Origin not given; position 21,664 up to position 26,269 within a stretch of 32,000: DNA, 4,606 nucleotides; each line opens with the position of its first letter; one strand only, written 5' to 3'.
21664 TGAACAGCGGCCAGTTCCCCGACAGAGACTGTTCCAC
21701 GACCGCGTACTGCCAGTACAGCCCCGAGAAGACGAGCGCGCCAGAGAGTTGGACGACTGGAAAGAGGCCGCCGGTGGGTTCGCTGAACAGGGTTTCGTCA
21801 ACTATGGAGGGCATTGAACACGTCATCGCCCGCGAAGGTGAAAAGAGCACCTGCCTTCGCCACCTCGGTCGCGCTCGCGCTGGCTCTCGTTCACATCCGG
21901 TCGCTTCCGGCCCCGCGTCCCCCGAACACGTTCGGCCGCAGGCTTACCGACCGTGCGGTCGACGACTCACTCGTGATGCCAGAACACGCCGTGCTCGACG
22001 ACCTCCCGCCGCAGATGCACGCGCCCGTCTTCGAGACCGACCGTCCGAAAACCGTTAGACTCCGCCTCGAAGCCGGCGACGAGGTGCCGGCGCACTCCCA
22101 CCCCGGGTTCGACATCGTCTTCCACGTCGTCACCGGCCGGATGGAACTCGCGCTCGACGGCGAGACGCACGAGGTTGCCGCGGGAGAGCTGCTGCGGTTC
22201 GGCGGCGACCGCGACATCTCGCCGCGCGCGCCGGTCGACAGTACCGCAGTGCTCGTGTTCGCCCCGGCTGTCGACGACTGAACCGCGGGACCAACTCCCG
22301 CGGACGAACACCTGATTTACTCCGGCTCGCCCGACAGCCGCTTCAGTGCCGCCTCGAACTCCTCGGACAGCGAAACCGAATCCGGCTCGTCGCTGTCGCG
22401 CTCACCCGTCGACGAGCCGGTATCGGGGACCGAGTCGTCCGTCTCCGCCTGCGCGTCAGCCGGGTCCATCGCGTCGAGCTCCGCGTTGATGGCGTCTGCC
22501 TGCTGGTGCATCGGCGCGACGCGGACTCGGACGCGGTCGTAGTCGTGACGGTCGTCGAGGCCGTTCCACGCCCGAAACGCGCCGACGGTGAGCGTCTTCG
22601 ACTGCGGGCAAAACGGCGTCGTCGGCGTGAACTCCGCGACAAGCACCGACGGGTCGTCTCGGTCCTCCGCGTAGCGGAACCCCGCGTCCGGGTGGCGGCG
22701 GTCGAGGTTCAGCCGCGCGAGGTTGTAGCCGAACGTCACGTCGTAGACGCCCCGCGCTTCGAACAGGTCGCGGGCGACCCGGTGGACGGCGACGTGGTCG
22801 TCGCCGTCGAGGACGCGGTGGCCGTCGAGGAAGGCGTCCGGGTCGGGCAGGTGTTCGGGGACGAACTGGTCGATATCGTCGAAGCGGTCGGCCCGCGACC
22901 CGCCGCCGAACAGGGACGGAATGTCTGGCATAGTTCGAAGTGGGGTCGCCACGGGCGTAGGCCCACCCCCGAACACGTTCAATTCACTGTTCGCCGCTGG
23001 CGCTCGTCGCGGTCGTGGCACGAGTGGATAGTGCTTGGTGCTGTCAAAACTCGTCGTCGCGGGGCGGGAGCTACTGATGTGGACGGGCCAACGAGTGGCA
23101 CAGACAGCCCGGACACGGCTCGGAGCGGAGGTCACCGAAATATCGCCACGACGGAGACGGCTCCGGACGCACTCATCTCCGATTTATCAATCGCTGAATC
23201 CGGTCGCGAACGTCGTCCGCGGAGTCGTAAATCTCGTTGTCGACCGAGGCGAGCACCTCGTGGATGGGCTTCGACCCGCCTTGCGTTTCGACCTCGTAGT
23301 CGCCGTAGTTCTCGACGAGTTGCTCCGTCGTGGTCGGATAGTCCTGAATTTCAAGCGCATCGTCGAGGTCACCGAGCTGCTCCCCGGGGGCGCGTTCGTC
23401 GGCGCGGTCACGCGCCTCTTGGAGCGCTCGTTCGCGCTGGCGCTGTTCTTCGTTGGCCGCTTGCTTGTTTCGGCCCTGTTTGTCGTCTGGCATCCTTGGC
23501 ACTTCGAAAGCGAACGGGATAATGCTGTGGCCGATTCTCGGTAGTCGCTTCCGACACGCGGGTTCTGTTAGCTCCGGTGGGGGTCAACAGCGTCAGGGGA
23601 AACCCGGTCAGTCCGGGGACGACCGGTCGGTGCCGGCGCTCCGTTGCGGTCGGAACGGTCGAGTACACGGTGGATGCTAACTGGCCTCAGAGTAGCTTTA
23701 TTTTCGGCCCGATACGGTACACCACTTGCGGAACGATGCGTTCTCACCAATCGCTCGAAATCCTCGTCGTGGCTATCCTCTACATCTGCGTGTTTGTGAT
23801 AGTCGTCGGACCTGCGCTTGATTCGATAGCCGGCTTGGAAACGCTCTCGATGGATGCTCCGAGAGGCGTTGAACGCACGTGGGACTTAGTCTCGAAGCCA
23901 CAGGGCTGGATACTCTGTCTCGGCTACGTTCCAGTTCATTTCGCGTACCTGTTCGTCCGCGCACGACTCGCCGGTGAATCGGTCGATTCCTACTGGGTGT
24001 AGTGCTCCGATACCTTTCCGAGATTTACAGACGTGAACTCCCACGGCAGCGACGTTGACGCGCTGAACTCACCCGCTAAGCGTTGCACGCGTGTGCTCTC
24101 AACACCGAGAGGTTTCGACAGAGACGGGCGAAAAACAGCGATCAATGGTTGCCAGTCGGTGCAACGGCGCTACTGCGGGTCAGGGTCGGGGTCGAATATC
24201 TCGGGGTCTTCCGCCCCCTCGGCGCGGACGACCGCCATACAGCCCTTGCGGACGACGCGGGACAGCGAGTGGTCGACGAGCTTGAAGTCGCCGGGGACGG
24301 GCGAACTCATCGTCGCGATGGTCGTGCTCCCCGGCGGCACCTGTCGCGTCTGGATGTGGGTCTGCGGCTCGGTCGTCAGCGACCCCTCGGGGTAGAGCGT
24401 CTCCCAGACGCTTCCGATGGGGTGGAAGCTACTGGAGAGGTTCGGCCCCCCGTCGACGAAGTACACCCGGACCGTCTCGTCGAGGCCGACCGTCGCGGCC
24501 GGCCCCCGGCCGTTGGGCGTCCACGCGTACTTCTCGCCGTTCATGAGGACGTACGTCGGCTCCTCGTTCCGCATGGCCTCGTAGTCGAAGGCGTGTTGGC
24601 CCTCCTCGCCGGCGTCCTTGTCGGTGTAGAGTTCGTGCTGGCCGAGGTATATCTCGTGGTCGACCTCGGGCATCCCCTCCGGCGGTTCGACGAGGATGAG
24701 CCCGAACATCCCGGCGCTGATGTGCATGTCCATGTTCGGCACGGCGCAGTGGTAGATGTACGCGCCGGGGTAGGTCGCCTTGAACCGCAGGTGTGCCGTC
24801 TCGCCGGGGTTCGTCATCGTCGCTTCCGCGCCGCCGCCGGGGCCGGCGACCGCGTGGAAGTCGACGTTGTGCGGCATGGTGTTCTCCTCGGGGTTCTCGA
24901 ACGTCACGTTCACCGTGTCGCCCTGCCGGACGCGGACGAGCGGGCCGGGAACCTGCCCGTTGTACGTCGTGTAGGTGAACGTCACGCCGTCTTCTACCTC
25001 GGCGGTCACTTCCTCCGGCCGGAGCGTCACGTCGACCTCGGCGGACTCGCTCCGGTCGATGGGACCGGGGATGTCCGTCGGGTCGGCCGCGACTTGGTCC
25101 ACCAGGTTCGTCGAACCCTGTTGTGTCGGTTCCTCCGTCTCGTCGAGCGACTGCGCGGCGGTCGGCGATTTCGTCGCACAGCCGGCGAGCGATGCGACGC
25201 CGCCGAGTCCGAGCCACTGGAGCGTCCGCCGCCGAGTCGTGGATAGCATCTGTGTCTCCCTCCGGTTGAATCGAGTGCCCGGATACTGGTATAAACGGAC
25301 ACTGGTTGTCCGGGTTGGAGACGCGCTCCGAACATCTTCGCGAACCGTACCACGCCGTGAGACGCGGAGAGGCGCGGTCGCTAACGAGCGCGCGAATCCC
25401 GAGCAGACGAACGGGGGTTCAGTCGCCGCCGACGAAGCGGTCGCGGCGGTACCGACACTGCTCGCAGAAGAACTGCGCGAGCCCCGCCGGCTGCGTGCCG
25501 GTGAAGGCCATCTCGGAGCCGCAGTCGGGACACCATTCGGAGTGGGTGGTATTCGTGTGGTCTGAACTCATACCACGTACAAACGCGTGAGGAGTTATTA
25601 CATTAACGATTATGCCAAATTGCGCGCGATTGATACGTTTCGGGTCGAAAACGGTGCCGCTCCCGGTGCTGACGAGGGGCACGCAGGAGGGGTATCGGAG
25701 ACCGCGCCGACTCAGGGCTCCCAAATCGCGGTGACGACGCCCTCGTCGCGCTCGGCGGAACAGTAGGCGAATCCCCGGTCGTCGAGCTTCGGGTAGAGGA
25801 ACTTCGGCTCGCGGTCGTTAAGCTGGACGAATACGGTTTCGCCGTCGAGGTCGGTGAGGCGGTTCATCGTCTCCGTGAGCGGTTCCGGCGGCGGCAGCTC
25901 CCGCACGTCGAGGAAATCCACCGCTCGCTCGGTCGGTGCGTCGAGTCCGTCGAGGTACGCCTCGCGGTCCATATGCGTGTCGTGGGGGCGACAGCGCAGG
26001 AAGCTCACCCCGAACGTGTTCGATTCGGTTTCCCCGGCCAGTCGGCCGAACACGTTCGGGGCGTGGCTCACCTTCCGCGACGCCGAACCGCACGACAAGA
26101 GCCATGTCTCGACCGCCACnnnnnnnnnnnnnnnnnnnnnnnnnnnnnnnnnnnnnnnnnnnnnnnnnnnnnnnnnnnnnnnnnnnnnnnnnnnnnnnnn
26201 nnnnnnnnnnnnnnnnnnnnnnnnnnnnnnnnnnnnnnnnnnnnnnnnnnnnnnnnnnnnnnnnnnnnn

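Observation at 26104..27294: Radical SAM/SPASM enzyme embedded in, and co-boxed with, a copper-nitrite-reductase / qNOR island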

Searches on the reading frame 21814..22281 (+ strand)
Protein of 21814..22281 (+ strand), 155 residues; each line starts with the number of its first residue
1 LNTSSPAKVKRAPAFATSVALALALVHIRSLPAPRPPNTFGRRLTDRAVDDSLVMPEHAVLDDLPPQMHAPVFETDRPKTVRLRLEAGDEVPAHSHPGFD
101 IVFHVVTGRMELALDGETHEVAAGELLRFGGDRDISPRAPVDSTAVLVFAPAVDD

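Call 4: search_protein_families(library=pfam, proteins=[window:21814-22281:+], max_evalue=0.01)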
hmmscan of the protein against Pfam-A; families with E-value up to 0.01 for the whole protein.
window:21814-22281:+ (155 aa): 1 family
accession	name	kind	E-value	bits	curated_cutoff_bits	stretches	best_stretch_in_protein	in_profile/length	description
PF07883.17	Cupin_2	-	2.1e-09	37.4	27.2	1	83-133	3-52/70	Cupin domain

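Call 35: search_protein_families(library=ncbifam, proteins=[window:21814-22281:+], max_evalue=0.01)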
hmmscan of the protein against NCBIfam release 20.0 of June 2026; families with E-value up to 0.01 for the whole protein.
window:21814-22281:+ (155 aa): 0 families

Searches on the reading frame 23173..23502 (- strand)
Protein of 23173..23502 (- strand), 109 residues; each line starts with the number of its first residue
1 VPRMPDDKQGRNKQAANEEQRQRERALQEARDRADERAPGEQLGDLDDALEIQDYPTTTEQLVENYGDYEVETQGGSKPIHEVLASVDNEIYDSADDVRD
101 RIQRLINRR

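Call 4: search_protein_families(library=pfam, proteins=[window:23173-23502:-], max_evalue=0.01)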
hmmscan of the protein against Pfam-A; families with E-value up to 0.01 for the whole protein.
window:23173-23502:- (109 aa): 1 family
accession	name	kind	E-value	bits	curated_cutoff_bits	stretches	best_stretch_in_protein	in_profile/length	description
PF19102.7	DUF5789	-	4.2e-15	55.9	21.7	1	43-108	4-69/75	Family of unknown function (DUF5789)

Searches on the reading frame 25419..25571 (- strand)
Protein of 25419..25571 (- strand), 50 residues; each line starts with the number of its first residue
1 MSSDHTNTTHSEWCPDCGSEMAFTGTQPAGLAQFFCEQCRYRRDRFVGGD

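Call 35: search_protein_families(library=ncbifam, proteins=[window:25419-25571:-], max_evalue=0.01)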
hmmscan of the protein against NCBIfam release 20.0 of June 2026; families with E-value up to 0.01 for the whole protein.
window:25419-25571:- (50 aa): 3 families
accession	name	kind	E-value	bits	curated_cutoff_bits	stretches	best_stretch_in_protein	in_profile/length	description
NF041913.1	HVO_2142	equivalog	6e-31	106.1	90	1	1-48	1-48/48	HVO_2142 family zinc finger protein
NF050000.1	IS1_IS1595_Zn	domain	0.00046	20.7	28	1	14-41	1-29/34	IS1/IS1595 family N-terminal zinc-binding domain-containing protein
NF033497.1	rubre_like_arch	subfamily_domain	0.0021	17.7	32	1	6-21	11-26/34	rubrerythrin-like domain-containing protein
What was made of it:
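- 25419..25571 (-): HVO_2142-family zinc-finger protein, 50 aa. NF041913 scores 106.1 bits against a cut-off of 90 (call 35).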

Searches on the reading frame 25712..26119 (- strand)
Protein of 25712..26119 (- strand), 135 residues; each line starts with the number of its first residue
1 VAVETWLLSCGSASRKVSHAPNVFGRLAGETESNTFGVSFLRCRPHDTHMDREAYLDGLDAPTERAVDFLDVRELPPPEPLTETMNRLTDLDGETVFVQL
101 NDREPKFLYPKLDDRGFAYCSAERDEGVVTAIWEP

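Call 4: search_protein_families(library=pfam, proteins=[window:25712-26119:-], max_evalue=0.01)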
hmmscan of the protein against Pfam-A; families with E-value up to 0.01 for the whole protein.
window:25712-26119:- (135 aa): 2 families
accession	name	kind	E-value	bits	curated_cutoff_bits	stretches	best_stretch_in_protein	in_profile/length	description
PF10006.14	DUF2249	-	9.9e-15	54.6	29.5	1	70-129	2-64/70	Uncharacterized conserved protein (DUF2249)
PF01206.22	TusA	-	0.0042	17.3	28.6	1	70-130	3-65/70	Sulfurtransferase TusA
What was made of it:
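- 25712..25972 (-): DUF2249 protein (HVO_2143), 86 aa, transcribed divergently from ahbD. Pfam DUF2249 scores 54.6 bits (call 4).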
